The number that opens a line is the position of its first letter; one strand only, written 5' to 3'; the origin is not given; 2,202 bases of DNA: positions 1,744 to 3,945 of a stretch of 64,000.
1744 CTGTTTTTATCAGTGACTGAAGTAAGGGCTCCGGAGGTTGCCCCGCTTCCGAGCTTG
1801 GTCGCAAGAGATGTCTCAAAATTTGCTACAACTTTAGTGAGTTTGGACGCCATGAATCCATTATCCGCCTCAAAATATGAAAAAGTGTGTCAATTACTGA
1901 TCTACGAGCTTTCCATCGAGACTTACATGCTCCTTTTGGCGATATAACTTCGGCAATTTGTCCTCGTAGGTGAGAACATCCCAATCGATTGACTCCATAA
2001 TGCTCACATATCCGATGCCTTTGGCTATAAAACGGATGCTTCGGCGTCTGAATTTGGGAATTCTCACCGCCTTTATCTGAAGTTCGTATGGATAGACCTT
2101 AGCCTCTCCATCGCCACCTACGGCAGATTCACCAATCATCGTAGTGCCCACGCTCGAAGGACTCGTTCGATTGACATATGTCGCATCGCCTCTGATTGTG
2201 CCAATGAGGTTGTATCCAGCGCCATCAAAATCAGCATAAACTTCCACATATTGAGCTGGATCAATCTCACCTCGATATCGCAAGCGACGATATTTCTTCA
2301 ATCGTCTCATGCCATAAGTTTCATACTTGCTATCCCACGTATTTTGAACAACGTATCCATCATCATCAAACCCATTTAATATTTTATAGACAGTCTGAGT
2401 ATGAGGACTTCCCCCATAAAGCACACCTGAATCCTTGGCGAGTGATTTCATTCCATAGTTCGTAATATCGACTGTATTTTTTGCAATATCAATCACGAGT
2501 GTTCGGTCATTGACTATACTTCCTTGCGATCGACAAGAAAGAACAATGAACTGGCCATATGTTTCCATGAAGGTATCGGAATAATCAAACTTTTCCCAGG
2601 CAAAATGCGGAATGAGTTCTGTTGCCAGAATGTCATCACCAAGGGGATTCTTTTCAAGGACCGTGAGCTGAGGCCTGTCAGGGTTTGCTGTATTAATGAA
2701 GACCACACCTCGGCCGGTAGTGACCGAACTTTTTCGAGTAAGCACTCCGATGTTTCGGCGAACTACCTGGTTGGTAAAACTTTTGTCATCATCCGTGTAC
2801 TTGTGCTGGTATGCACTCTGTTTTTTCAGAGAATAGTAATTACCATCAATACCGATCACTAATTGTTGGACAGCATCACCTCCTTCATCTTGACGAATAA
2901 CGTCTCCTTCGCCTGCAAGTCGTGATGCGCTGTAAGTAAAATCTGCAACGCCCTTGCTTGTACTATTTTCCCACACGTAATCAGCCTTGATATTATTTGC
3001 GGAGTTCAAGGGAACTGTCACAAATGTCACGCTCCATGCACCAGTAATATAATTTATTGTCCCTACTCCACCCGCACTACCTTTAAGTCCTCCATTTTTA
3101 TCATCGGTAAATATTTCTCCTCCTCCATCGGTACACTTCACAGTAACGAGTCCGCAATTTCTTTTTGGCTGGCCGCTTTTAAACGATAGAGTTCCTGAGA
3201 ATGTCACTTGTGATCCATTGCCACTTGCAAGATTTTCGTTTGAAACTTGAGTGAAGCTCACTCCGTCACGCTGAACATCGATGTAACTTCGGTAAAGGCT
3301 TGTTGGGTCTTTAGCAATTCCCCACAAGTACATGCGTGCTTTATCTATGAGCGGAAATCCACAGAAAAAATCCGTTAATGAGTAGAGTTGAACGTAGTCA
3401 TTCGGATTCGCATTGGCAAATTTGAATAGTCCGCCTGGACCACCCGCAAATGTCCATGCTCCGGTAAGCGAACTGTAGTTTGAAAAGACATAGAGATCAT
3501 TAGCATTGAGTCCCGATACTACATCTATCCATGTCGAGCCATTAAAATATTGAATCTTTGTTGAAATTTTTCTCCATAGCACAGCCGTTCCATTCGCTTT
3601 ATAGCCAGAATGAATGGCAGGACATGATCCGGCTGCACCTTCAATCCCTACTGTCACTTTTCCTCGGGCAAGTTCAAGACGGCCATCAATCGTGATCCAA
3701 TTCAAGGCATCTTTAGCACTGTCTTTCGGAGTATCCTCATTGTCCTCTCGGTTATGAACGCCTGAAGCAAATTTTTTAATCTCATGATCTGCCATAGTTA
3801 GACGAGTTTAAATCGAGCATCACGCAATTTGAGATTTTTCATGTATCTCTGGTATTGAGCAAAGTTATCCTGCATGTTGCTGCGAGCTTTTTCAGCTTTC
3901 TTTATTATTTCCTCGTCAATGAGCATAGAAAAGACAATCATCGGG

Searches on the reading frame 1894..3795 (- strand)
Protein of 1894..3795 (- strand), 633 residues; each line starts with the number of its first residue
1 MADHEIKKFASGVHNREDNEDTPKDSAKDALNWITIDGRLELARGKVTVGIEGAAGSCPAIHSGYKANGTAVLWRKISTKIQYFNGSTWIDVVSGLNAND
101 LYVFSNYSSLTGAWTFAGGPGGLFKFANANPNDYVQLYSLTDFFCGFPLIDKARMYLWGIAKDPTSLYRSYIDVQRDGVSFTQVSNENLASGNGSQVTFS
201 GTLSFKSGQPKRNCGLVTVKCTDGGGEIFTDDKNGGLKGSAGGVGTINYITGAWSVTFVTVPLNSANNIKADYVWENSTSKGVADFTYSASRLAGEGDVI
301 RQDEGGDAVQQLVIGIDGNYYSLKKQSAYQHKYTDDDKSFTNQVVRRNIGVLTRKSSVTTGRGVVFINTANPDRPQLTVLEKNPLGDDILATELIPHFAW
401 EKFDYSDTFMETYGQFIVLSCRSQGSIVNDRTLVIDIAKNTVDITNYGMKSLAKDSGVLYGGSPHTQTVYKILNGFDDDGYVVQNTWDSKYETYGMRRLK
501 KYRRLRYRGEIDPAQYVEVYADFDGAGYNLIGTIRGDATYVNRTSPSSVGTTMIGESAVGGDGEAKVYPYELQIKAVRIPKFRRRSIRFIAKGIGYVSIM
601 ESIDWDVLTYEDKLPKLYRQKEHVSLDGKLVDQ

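Call 75: list_cluster_members(proteins=[window:1894-3795:-, window:7699-9711:-, window:9756-11438:-, window:24640-26127:-, window:33234-34391:-, window:39552-40703:-, window:48516-49676:+, window:53058-54509:+])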
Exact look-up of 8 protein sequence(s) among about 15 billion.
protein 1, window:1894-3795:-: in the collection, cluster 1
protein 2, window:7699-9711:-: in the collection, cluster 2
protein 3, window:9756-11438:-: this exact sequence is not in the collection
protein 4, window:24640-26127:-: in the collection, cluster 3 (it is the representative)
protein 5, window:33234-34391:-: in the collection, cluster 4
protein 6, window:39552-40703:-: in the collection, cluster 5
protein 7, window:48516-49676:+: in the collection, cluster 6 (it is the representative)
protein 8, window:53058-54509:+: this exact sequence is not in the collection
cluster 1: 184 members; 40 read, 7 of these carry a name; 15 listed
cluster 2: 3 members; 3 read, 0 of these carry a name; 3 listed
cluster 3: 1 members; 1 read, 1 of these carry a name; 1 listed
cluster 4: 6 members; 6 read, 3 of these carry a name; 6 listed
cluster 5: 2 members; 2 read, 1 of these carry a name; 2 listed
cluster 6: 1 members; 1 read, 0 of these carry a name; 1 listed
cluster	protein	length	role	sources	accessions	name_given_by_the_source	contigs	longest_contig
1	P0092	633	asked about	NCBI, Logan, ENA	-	-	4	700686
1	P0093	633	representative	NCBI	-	-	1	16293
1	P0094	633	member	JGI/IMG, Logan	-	hypothetical protein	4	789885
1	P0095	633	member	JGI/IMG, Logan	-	hypothetical protein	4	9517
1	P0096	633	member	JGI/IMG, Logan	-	hypothetical protein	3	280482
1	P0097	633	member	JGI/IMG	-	hypothetical protein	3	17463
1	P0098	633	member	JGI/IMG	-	hypothetical protein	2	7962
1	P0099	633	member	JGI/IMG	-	hypothetical protein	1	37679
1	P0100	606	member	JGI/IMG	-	hypothetical protein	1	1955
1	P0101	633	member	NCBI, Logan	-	-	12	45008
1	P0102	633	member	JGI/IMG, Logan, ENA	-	-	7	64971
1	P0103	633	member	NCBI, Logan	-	-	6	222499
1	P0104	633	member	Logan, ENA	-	-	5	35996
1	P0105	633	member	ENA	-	-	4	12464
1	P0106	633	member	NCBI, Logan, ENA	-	-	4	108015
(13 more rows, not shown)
